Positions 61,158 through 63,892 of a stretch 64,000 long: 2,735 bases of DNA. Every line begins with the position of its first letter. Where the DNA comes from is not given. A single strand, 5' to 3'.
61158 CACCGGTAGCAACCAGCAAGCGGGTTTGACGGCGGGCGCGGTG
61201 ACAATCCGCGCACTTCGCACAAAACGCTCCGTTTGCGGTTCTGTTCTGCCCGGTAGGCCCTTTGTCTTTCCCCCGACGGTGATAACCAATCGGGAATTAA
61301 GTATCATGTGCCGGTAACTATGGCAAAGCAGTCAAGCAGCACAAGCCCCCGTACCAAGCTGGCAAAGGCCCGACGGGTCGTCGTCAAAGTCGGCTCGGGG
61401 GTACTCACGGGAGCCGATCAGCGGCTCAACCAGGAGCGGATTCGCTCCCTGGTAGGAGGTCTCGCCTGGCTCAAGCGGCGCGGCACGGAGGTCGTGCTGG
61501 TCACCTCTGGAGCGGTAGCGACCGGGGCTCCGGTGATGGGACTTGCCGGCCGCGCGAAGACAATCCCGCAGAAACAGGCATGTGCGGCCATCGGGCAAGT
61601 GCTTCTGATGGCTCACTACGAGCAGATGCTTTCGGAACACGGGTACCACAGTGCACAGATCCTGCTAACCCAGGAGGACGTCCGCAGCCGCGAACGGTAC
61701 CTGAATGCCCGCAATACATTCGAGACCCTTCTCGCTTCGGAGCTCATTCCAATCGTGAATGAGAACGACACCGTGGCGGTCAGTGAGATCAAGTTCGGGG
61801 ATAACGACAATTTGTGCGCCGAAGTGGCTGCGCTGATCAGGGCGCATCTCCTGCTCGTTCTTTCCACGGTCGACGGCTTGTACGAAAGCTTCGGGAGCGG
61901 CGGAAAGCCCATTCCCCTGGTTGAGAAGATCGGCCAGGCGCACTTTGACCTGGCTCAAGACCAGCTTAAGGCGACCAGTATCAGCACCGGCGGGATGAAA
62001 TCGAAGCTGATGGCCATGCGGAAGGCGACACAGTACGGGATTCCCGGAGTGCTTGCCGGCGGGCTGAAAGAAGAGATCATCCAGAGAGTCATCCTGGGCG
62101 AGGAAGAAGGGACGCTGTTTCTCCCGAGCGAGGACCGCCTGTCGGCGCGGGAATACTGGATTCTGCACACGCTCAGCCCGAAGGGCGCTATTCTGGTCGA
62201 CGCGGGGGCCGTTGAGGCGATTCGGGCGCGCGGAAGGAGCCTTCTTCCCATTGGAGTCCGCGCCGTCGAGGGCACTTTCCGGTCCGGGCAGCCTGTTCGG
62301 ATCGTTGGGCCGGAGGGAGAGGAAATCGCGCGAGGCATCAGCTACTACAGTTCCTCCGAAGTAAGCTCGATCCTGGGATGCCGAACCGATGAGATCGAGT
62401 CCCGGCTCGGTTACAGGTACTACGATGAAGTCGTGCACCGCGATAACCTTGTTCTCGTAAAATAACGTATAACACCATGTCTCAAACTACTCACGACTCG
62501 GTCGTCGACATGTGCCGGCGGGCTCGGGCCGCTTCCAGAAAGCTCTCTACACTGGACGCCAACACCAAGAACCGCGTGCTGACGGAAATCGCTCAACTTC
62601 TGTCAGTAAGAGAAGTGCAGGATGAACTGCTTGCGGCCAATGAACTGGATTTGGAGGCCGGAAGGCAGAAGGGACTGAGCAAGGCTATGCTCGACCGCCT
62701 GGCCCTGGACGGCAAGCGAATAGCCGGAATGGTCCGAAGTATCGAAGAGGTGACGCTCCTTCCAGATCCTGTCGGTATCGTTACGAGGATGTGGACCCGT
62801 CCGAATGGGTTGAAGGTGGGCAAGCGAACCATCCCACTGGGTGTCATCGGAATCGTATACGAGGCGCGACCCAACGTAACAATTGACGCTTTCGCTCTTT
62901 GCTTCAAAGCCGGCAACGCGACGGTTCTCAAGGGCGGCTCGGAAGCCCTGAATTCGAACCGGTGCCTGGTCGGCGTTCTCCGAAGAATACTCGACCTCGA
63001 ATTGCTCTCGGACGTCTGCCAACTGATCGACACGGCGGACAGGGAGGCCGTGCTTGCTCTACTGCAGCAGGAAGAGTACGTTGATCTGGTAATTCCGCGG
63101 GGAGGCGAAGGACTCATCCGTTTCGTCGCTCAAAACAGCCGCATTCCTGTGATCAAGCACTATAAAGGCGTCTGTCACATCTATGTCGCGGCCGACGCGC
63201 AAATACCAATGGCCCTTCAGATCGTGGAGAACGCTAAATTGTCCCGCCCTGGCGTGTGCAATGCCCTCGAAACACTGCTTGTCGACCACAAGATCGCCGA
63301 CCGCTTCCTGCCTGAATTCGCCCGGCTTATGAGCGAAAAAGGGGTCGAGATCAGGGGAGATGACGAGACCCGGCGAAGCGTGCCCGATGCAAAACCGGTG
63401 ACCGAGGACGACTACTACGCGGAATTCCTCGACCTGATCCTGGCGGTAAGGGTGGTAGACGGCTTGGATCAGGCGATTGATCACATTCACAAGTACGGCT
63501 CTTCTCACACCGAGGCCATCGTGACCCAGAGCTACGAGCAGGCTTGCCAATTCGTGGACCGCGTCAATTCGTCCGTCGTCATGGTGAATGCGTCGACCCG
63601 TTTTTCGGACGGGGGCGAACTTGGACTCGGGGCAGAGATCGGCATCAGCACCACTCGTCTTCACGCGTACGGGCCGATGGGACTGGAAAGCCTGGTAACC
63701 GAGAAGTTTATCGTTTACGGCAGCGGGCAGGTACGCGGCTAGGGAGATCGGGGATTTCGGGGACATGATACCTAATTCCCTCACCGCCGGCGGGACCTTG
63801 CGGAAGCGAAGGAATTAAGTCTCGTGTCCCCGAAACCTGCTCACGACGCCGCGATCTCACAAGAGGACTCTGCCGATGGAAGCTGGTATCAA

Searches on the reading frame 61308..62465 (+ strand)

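Call 4: search_protein_families(library=pfam, proteins=[window:61308-62465:+])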
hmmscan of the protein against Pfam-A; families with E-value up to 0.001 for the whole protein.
window:61308-62465:+ (385 aa): 2 families
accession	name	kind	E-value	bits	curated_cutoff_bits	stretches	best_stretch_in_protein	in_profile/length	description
PF00696.33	AA_kinase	-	8.3e-36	124.3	24.9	1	23-249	2-232/234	Amino acid kinase family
PF01472.26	PUA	-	8.3e-20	70.9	24.8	1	293-365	1-72/74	PUA domain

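Call 5: search_protein_families(library=ncbifam, proteins=[window:61308-62465:+])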
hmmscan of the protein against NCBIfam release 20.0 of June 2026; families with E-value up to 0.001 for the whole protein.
window:61308-62465:+ (385 aa): 8 families
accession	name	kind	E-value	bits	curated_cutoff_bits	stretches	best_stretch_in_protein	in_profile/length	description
TIGR01027.1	proB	equivalog_domain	3.9e-121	404.6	186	1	22-382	1-362/363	glutamate 5-kinase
TIGR01092.1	P5CS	equivalog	2.2e-43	148.5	796.75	1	15-272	1-274/715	delta l-pyrroline-5-carboxylate synthetase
NF040647.1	IPPK_Arch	equivalog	6.7e-10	38.6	120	1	118-270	103-258/259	isopentenyl phosphate kinase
NF010659.0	PRK14058.1-1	equivalog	2.9e-08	33.2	223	1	137-265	142-262/267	[LysW]-aminoadipate kinase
TIGR00761.1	argB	equivalog_domain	7.2e-07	29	151.3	1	137-248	127-229/231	acetylglutamate kinase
TIGR03684.1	arCOG00985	hypoth_equivalog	0.00014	21.7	120.6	1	278-352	58-132/154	arCOG04150 universal archaeal PUA-domain protein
NF010369.0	PRK13795.1-4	equivalog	0.00029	19.2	1086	1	287-346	129-187/633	hypothetical protein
NF000122.1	485965_fosC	equivalog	0.00065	19.8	350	1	105-262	19-166/182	fosfomycin resistance kinase FosC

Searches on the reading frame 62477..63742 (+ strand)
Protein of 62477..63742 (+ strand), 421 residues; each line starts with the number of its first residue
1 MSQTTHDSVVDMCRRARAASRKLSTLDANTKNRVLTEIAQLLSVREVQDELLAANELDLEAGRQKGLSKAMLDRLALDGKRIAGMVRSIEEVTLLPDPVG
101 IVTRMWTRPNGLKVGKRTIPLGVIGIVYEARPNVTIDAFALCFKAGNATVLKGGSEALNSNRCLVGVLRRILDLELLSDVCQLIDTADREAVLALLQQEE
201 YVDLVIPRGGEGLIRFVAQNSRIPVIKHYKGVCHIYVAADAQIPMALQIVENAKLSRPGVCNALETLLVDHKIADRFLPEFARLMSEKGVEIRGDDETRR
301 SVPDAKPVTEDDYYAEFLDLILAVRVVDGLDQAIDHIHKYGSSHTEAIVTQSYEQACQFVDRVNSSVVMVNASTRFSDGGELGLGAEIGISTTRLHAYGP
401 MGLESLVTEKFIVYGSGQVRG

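Call 4: search_protein_families(library=pfam, proteins=[window:62477-63742:+])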
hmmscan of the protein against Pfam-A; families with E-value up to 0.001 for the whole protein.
window:62477-63742:+ (421 aa): 1 family
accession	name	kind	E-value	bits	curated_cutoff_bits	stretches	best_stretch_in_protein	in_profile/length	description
PF00171.27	Aldedh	-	3.7e-16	59.2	23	1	3-288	25-296/461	Aldehyde dehydrogenase family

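Call 5: search_protein_families(library=ncbifam, proteins=[window:62477-63742:+])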
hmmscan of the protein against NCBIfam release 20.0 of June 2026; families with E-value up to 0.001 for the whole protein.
window:62477-63742:+ (421 aa): 11 families
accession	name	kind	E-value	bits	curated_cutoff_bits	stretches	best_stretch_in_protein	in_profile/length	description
NF001221.0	PRK00197.1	equivalog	4.7e-175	582.3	289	1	6-420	4-417/418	glutamate-5-semialdehyde dehydrogenase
TIGR00407.1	proA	equivalog_domain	3.1e-139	464.2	317.45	1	16-410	1-398/398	glutamate-5-semialdehyde dehydrogenase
TIGR01092.1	P5CS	equivalog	2.2e-101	340.3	796.75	1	5-419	284-694/715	delta l-pyrroline-5-carboxylate synthetase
NF047625.1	AcylSulfactDhSauS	equivalog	2.9e-10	39.5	600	1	7-278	4-261/464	acylating sulfoacetaldehyde dehydrogenase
NF040648.1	lactal_redase_Meth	equivalog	8.2e-10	38.3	650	1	5-282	31-295/463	lactaldehyde dehydrogenase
NF010378.0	PRK13805.1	equivalog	7.9e-09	33.9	951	1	120-283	110-275/872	bifunctional acetaldehyde-CoA/alcohol dehydrogenase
NF052305.1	DioxValDhHalo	equivalog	8.4e-09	34.8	750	0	116-282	137-305/483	2,5-dioxovalerate dehydrogenase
TIGR02518.1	EutH_ACDH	equivalog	3.6e-07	29.4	620.1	1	9-282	10-268/488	acetaldehyde dehydrogenase (acetylating)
NF042993.1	AlphKGSA_gudD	equivalog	0.00014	20.7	770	0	113-279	134-301/481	alpha-ketoglutaric semialdehyde dehydrogenase GucD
NF007497.0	PRK10090.1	equivalog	0.00015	20.7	500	0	142-287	166-311/480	aldehyde dehydrogenase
NF006916.0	PRK09407.1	equivalog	0.00025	19.8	521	1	3-286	52-322/526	succinic semialdehyde dehydrogenase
